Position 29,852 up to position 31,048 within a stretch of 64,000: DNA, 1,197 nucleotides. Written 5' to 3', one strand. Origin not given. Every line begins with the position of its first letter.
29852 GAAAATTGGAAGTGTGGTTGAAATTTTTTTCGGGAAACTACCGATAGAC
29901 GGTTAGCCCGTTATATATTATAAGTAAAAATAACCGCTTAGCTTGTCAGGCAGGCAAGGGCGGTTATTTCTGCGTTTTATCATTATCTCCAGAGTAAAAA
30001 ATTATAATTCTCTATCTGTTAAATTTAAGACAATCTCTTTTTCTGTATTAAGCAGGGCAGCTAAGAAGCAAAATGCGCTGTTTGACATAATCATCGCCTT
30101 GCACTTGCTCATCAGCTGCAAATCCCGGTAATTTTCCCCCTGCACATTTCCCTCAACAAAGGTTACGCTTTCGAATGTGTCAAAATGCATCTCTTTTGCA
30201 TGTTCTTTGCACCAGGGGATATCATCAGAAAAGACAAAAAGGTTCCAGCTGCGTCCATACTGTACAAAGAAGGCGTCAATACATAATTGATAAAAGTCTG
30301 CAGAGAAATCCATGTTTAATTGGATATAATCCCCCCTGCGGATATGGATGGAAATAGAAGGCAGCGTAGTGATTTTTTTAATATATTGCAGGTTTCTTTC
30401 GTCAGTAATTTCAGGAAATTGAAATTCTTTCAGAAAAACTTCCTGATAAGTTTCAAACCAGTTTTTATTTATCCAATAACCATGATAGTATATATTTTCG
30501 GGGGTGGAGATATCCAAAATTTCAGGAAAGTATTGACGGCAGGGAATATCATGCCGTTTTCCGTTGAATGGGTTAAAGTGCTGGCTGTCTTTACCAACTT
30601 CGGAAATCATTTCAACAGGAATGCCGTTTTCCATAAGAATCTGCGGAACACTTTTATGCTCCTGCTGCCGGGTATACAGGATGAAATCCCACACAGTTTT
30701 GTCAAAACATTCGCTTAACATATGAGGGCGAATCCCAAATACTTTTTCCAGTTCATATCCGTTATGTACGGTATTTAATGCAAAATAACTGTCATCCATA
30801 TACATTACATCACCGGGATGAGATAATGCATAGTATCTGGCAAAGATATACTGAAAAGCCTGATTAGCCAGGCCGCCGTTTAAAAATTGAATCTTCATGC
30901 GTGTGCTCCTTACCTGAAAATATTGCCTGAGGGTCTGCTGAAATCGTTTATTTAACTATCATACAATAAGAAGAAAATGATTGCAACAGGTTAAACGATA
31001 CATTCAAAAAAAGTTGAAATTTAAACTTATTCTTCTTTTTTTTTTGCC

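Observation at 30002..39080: Flagellin locus with four tandem GT2-TPR glycosyltransferase paralogues and a divergent GT11 fucosyltransferase, but no sugar-biosynthesis genes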

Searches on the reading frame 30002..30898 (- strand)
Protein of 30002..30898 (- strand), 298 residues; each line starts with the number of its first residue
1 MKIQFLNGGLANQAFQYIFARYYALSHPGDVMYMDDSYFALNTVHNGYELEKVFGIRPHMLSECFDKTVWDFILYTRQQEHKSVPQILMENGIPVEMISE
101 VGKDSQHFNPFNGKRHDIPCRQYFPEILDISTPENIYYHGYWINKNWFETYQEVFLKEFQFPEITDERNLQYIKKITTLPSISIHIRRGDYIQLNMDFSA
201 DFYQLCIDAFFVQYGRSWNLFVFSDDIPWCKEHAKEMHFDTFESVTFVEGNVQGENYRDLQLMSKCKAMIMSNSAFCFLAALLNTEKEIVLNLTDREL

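Call 3: search_protein_families(library=pfam, proteins=[window:30002-30898:-], max_evalue=0.01)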
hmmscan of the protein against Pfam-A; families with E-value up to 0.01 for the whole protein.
window:30002-30898:- (298 aa): 1 family
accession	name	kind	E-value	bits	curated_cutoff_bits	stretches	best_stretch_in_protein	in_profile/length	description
PF01531.22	Glyco_transf_11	-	3.4e-21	76.2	23.9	1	107-291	96-273/298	Glycosyl transferase family 11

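Call 48: find_homologous_proteins(query=window:30002-30898:-, max_evalue=0.00001)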
Query window:30002-30898:- (298 aa): 1852 proteins with E <= 0.00001 among 2033 candidates; the best 120 are listed.
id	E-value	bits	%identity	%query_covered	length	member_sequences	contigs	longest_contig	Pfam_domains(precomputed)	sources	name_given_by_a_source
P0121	2.1e-205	699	100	100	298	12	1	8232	PF01531.23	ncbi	-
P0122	4.9e-167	573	82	100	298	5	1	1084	PF01531.23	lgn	-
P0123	9.6e-167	572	79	100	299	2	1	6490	PF01531.23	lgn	-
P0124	5.6e-164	563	79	100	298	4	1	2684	PF01531.23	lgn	-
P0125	1.6e-157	542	77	100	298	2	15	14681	PF01531.23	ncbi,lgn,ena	-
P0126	2.7e-157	541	76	100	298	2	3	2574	PF01531.23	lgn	-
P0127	7.7e-157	539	75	100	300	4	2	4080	PF01531.23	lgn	-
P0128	4.9e-152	524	73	100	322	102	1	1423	PF01531.23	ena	-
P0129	1.3e-143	496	69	100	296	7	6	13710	PF01531.23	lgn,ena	-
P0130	9.7e-143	493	69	99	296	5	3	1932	PF01531.23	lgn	-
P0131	5.7e-142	491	68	100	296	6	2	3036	PF01531.23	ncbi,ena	-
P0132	1.3e-140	486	69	100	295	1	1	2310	PF01531.23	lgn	-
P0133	2.3e-136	472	68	100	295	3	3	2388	PF01531.23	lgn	-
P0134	2.7e-134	465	67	100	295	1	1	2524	PF01531.23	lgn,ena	-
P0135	4.0e-134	465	66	100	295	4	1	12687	PF01531.23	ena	-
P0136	7.1e-134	464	67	100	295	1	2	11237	PF01531.23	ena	-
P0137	9.3e-133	460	68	100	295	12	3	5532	PF01531.23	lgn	-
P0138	1.2e-132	460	66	100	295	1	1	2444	PF01531.23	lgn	-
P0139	4.2e-132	458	66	100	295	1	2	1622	PF01531.23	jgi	-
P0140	2.5e-131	456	66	100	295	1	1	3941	PF01531.23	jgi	-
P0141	7.6e-131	454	65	100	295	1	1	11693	PF01531.23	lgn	-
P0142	6.9e-130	451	65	100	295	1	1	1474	PF01531.23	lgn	-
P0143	1.0e-129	450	65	100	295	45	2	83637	PF01531.23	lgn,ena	-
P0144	1.5e-129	450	67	100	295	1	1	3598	PF01531.23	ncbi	-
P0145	1.8e-129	449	66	100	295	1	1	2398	PF01531.23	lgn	-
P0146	1.8e-129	449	64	100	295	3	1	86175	PF01531.23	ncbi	-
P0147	2.2e-129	449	67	100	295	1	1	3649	PF01531.23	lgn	-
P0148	2.5e-129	449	65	100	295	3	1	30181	PF01531.23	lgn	-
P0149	4.5e-129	448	65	100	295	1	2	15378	PF01531.23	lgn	-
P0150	5.1e-129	448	64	100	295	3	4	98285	PF01531.23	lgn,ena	-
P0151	6.8e-129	448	66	100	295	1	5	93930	PF01531.23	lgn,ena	-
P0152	2.4e-128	446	64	100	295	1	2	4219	PF01531.23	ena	-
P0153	5.1e-128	445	64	100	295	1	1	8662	PF01531.23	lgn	-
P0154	1.0e-127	444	65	98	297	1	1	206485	PF01531.23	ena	-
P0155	1.1e-127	444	65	100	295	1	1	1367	PF01531.23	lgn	-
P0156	1.3e-127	443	64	100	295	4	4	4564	PF01531.23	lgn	-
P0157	1.5e-127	443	65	100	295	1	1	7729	PF01531.23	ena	-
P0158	2.0e-127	443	63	100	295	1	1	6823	PF01531.23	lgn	-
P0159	2.6e-127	442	66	100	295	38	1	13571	PF01531.23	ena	-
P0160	6.5e-127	441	65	100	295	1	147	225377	PF01531.23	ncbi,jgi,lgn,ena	jgi:hypothetical protein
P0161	1.2e-126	440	64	100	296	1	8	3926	PF01531.23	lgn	-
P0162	1.2e-126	440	64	100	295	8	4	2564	PF01531.23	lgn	-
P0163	1.3e-126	440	64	100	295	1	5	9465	PF01531.23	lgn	-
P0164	2.2e-126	439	65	100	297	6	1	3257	PF01531.23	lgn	-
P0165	2.4e-126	439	64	100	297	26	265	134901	PF01531.23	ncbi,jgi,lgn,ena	ncbi:MAG: alpha-1,2-fucosyltransferase [Lachnospiraceae bacterium]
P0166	2.7e-126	439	65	100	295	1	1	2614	PF01531.23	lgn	-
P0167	3.1e-126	439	66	100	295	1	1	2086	PF01531.23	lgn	-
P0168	3.3e-126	439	65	100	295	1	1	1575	PF01531.23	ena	-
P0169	5.0e-126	438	64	100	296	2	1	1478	PF01531.23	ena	-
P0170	9.1e-126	437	63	100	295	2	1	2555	PF01531.23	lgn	-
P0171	1.1e-125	437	65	100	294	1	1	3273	PF01531.23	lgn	-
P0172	1.2e-125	437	63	100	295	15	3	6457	PF01531.23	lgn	-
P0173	1.3e-125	437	63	100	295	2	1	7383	PF01531.23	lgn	-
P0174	1.4e-125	437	66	100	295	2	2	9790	PF01531.23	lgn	-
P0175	1.7e-125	436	64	100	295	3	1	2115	PF01531.23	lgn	-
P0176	2.3e-125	436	64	100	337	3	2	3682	PF01531.23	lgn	-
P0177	3.3e-125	436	64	100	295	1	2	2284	PF01531.23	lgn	-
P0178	3.7e-125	435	63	100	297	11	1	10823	PF01531.23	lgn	-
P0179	4.0e-125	435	65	100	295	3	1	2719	PF01531.23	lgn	-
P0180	5.9e-125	435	63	100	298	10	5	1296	PF01531.23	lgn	-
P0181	6.4e-125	435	66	97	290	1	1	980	PF01531.23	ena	-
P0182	6.9e-125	434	64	99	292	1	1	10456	PF01531.23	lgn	-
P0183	1.2e-124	434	63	100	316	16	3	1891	PF01531.23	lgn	-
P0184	2.2e-124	433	64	100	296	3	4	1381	PF01531.23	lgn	-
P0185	3.2e-124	432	63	100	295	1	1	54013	PF01531.23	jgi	-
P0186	4.3e-124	432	61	100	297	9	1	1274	PF01531.23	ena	-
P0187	4.4e-124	432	64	100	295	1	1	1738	PF01531.23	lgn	-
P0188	4.8e-124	432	64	100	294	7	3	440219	PF01531.23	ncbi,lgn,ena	-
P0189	5.2e-124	432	62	100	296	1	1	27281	PF01531.23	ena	-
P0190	5.8e-124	431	62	100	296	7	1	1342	PF01531.23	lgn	-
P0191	5.9e-124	431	63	100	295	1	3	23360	PF01531.23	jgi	-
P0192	5.9e-124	431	64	100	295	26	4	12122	PF01531.23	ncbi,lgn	-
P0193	6.1e-124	431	65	100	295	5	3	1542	PF01531.23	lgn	-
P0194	6.5e-124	431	67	96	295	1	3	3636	PF01531.23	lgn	-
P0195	7.9e-124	431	64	100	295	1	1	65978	PF01531.23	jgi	-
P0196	8.1e-124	431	65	100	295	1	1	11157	PF01531.23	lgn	-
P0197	9.0e-124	431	63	100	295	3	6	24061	PF01531.23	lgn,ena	-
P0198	9.3e-124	431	62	100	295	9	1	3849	PF01531.23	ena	-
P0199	1.1e-123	430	63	100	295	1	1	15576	PF01531.23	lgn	-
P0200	1.3e-123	430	63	99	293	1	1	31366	PF01531.23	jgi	-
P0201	1.5e-123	430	61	100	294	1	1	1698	PF01531.23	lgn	-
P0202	1.7e-123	430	64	99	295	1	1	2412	PF01531.23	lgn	-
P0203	1.7e-123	430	62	100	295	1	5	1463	PF01531.23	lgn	-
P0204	2.0e-123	430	64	100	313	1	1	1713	PF01531.23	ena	-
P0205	2.3e-123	429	61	100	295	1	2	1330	PF01531.23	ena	-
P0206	2.3e-123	429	62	100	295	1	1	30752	PF01531.23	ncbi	-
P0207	2.5e-123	429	62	100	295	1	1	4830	PF01531.23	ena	-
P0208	2.5e-123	429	64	100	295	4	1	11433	PF01531.23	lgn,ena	-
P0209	2.7e-123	429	64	100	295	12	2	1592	PF01531.23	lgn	-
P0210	2.8e-123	429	63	100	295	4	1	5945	PF01531.23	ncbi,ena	-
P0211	3.9e-123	429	62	100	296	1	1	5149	PF01531.23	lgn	-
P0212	4.0e-123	429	64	100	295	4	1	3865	PF01531.23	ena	-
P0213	4.4e-123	429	63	100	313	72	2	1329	PF01531.23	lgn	-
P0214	4.4e-123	429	63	100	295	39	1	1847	PF01531.23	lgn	-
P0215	4.5e-123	428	63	98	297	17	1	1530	PF01531.23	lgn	-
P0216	5.5e-123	428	63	100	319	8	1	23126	PF01531.23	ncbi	-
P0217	5.7e-123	428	63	100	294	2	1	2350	PF01531.23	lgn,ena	-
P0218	6.1e-123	428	63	100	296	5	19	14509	PF01531.23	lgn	-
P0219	7.0e-123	428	63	100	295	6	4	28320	PF01531.23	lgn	-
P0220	7.3e-123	428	63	100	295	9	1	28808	PF01531.23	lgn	-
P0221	8.0e-123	428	65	100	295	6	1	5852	PF01531.23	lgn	-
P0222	8.4e-123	428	63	100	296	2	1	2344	PF01531.23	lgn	-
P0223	8.8e-123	428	63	100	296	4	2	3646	PF01531.23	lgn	-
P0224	9.4e-123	427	62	100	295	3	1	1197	PF01531.23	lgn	-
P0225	1.2e-122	427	63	100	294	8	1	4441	PF01531.23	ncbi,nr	ncbi:MAG: alpha-1,2-fucosyltransferase [Lachnospiraceae bacterium]|nr:alpha-1,2-fucosyltransferase [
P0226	1.6e-122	427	62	100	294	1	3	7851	PF01531.23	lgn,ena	-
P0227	1.6e-122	427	64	100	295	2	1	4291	PF01531.23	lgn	-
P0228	1.7e-122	427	62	100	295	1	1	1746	PF01531.23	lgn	-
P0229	2.7e-122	426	62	100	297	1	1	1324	PF01531.23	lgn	-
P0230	3.2e-122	426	61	100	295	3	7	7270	PF01531.23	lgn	-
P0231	3.3e-122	426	62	100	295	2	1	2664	PF01531.23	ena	-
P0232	3.6e-122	426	61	100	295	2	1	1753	PF01531.23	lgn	-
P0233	3.7e-122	425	61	100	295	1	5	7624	PF01531.23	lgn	-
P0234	4.2e-122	425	62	100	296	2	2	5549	PF01531.23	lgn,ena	-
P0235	4.7e-122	425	63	100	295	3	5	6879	PF01531.23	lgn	-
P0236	5.0e-122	425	62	100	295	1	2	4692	PF01531.23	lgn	-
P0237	5.1e-122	425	61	100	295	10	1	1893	PF01531.23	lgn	-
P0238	6.4e-122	425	63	100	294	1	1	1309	PF01531.23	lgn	-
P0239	8.3e-122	424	63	98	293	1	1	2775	PF01531.23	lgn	-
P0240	9.6e-122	424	62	99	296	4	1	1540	PF01531.23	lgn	-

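Call 50: find_encoding_contigs(protein=P0125, flank=8000, max_places=2)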
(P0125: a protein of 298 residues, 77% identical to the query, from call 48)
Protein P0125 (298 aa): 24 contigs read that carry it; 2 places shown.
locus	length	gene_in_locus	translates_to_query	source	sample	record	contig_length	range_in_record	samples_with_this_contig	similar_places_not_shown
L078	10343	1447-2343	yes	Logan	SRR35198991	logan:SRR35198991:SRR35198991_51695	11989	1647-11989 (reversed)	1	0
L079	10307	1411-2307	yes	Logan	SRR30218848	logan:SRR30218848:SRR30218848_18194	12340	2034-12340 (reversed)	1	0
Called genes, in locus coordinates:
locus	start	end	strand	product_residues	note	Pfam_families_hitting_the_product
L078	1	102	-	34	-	?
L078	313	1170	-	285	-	PF00669:Flagellin_N, PF00700:Flagellin_C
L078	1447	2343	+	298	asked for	PF01531:Glyco_transf_11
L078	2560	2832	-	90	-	-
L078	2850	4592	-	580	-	PF09820:AAA-ATPase_like, PF08011:PDDEXK_9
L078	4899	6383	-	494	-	PF02638:GHL10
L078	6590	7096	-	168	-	PF00111:Fer2 (weak), PF01799:Fer2_2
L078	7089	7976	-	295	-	PF00941:FAD_binding_5, PF03450:CO_deh_flav_C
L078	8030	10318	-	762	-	PF01315:Ald_Xan_dh_C, PF02738:MoCoBD_1, PF20256:MoCoBD_2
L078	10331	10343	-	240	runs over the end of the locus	PF00027:cNMP_binding, PF13545:HTH_Crp_2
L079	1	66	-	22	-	?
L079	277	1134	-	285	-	PF00669:Flagellin_N, PF00700:Flagellin_C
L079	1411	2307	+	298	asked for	PF01531:Glyco_transf_11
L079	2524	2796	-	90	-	-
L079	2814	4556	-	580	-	PF09820:AAA-ATPase_like, PF08011:PDDEXK_9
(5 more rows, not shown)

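Call 51: find_encoding_contigs(protein=P0165, flank=8000, max_places=2)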
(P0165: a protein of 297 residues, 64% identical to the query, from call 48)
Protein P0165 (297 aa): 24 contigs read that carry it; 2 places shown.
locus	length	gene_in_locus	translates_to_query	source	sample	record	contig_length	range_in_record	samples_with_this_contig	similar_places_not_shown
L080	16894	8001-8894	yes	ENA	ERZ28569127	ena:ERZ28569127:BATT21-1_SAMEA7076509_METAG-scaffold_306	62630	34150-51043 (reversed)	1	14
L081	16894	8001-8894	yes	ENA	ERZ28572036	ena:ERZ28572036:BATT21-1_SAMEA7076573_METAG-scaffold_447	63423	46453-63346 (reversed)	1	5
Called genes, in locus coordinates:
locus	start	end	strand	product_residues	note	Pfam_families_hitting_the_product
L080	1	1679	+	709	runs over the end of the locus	PF01627:Hpt, PF07194:P2, PF02895:H-kinase_dim, PF02518:HATPase_c, PF01584:CheW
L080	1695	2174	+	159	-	PF01584:CheW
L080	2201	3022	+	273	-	PF03705:CheR_N (weak), PF01739:CheR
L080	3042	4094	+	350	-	PF00072:Response_reg, PF01339:CheB_methylest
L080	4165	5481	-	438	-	PF00535:Glycos_transf_2, PF13424:TPR_12 (faint), PF07719:TPR_2 (faint)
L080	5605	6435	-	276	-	PF00669:Flagellin_N, PF00700:Flagellin_C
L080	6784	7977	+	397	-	-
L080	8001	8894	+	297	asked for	PF01531:Glyco_transf_11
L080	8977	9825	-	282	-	PF00669:Flagellin_N, PF00700:Flagellin_C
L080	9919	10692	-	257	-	PF13406:SLT_2 (faint), PF01464:SLT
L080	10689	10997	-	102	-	PF01312:Bac_export_2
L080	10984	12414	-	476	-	-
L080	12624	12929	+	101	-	PF04316:FlgM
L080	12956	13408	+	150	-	-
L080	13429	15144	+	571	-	PF00460:Flg_bb_rod, PF22638:FlgK_D1, PF06429:Flg_bbr_C (weak)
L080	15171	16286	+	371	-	-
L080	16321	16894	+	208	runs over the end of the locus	-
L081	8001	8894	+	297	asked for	PF01531:Glyco_transf_11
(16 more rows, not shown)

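Call 52: find_encoding_contigs(protein=P0160, flank=8000, max_places=2)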
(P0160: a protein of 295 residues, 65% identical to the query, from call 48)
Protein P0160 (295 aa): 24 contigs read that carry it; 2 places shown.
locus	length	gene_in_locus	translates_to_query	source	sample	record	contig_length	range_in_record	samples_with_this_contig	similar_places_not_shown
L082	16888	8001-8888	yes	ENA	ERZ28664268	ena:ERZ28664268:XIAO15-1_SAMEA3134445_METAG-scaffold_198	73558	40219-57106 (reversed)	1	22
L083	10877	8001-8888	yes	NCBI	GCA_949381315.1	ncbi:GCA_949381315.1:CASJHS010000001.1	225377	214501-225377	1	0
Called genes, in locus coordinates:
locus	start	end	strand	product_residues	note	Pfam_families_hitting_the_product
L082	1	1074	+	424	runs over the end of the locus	PF00669:Flagellin_N, PF00700:Flagellin_C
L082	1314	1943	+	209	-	-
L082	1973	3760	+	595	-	-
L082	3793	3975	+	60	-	-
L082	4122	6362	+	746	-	PF00535:Glycos_transf_2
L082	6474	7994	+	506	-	PF00535:Glycos_transf_2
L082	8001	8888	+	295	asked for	PF01531:Glyco_transf_11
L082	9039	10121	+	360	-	PF01073:3Beta_HSD, PF01370:Epimerase, PF02719:Polysacc_synt_2, PF04321:RmlD_sub_bind, PF16363:GDP_Man_Dehyd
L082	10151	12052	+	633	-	PF00270:DEAD, PF00271:Helicase_C, PF16124:RecQ_Zn_bind, PF09382:RQC, PF00570:HRDC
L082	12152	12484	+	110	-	PF04237:YjbR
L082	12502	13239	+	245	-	PF01416:PseudoU_synth_1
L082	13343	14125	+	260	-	PF00485:PRK (weak)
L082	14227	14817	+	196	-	PF06541:ABC_trans_CmpB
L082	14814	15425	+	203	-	PF01252:Peptidase_A8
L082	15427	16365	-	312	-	PF00696:AA_kinase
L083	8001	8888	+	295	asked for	PF01531:Glyco_transf_11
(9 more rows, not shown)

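Call 53: find_encoding_contigs(protein=P0188, flank=8000, max_places=1)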
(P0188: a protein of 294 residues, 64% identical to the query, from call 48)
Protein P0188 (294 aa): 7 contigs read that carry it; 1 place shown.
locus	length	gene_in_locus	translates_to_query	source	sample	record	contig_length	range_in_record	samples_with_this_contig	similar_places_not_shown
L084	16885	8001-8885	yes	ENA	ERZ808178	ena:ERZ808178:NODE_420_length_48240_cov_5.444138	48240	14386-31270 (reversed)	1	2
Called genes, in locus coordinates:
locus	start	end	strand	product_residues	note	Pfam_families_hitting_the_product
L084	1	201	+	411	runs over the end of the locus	PF05050:Methyltransf_21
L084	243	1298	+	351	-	PF00535:Glycos_transf_2, PF10111:Glyco_tranf_2_2, PF13641:Glyco_tranf_2_3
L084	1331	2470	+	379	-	PF13712:Glyco_tranf_2_5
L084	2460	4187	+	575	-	PF13489:Methyltransf_23, PF07021:MetW, PF13847:Methyltransf_31, PF08241:Methyltransf_11, PF08242:Methyltransf_12, PF13649:Methyltransf_25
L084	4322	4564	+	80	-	-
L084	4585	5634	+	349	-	PF00535:Glycos_transf_2, PF10111:Glyco_tranf_2_2, PF13641:Glyco_tranf_2_3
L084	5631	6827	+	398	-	PF13524:Glyco_trans_1_2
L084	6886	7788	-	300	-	PF04991:LicD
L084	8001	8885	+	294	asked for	PF01531:Glyco_transf_11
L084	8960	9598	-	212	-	PF10719:ComFB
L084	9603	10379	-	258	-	PF00142:Fer4_NifH (faint), PF01656:CbiA, PF02374:ArsA_ATPase (weak), PF06564:CBP_BcsQ, PF09140:MipZ (faint), PF13614:AAA_31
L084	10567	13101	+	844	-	PF02465:FliD_N, PF07195:FliD_C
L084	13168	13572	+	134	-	PF02561:FliS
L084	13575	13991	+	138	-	-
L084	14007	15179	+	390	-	PF14907:NTP_transf_5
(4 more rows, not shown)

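Call 54: find_encoding_contigs(protein=P0150, flank=8000, max_places=1)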
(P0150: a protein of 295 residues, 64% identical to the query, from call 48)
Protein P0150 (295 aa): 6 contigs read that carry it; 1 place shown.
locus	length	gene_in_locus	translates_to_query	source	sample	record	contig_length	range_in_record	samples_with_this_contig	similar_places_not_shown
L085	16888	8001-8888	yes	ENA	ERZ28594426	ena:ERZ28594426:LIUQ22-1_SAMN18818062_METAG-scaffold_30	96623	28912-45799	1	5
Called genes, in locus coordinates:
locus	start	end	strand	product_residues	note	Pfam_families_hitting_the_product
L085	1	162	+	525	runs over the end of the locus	PF13712:Glyco_tranf_2_5, PF01501:Glyco_transf_8, PF18404:Glyco_transf_24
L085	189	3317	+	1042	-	PF00535:Glycos_transf_2 (weak), PF13524:Glyco_trans_1_2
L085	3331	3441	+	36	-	-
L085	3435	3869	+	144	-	-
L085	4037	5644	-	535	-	PF13524:Glyco_trans_1_2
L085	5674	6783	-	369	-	PF08759:GT-D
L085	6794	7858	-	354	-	PF00535:Glycos_transf_2, PF10111:Glyco_tranf_2_2, PF12895:ANAPC3 (faint), PF13431:TPR_17 (faint), PF14559:TPR_19 (faint), PF00515:TPR_1, PF07719:TPR_2 (weak), PF13181:TPR_8 (weak), +6 more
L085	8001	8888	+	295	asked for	PF01531:Glyco_transf_11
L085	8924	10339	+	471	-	PF00534:Glycos_transf_1, PF13692:Glyco_trans_1_4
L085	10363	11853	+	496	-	PF00483:NTP_transferase (weak), PF12804:NTP_transf_3, PF01636:APH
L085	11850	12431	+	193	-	PF01380:SIS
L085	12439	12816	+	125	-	-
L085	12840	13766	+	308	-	-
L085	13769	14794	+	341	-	PF04991:LicD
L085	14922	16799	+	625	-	PF00669:Flagellin_N, PF00700:Flagellin_C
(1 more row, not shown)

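Call 55: find_encoding_contigs(protein=P0146, flank=8000, max_places=1)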
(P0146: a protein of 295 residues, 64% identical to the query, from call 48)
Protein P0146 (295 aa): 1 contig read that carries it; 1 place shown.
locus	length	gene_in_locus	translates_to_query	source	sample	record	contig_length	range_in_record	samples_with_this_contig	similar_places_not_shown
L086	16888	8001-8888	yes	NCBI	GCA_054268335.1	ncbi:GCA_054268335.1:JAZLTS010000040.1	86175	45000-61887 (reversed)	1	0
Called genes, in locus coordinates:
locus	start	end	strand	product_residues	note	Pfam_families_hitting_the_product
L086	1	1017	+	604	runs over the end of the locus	PF04464:Glyphos_transf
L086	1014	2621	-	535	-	PF13524:Glyco_trans_1_2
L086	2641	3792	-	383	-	PF13524:Glyco_trans_1_2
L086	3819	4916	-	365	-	PF00535:Glycos_transf_2, PF10111:Glyco_tranf_2_2, PF13424:TPR_12 (faint), PF21033:RMD1-3 (faint), PF00515:TPR_1 (weak), PF07719:TPR_2, PF13174:TPR_6 (faint), PF13176:TPR_7 (faint), +3 more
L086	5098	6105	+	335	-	PF01210:NAD_Gly3P_dh_N, PF02558:ApbA (weak), PF03807:F420_oxidored (faint), PF02317:Octopine_DH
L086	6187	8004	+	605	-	PF00483:NTP_transferase, PF12804:NTP_transf_3, PF00155:Aminotran_1_2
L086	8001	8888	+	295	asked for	PF01531:Glyco_transf_11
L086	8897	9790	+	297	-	PF04991:LicD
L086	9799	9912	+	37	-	-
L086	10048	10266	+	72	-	-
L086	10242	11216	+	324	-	PF04754:Transposase_31 (weak)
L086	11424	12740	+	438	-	-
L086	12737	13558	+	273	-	PF04991:LicD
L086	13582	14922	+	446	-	PF01467:CTP_transf_like, PF01408:GFO_IDH_MocA, PF22725:GFO_IDH_MocA_C3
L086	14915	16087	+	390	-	PF00535:Glycos_transf_2, PF10111:Glyco_tranf_2_2, PF13641:Glyco_tranf_2_3, PF22674:C2185-like_N (weak)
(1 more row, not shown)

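Call 56: find_encoding_contigs(protein=P0154, flank=8000, max_places=1)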
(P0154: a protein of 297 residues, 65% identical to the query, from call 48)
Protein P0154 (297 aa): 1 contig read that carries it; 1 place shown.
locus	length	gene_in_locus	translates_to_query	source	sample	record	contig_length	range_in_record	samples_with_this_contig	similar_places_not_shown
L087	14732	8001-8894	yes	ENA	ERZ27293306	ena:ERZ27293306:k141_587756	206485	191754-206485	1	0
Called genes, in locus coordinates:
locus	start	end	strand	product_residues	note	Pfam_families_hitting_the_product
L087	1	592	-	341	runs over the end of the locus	PF00586:AIRS, PF02769:AIRS_C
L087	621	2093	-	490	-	PF12229:PG_binding_4, PF04294:VanW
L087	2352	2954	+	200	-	-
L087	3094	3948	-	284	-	PF00149:Metallophos, PF12850:Metallophos_2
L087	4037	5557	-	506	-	PF01087:GalP_UDP_transf, PF02744:GalP_UDP_tr_C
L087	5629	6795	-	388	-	PF10509:GalKase_gal_bdg, PF00288:GHMP_kinases_N, PF08544:GHMP_kinases_C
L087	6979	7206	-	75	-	-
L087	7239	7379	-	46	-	-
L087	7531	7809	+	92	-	-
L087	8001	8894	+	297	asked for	PF01531:Glyco_transf_11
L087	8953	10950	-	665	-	PF00535:Glycos_transf_2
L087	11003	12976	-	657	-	PF00535:Glycos_transf_2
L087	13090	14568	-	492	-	PF00669:Flagellin_N, PF00700:Flagellin_C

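Call 64: search_protein_families(library=ncbifam, proteins=[window:30002-30898:-], max_evalue=0.00001)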
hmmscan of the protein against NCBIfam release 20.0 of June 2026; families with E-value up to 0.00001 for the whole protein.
window:30002-30898:- (298 aa): 0 families
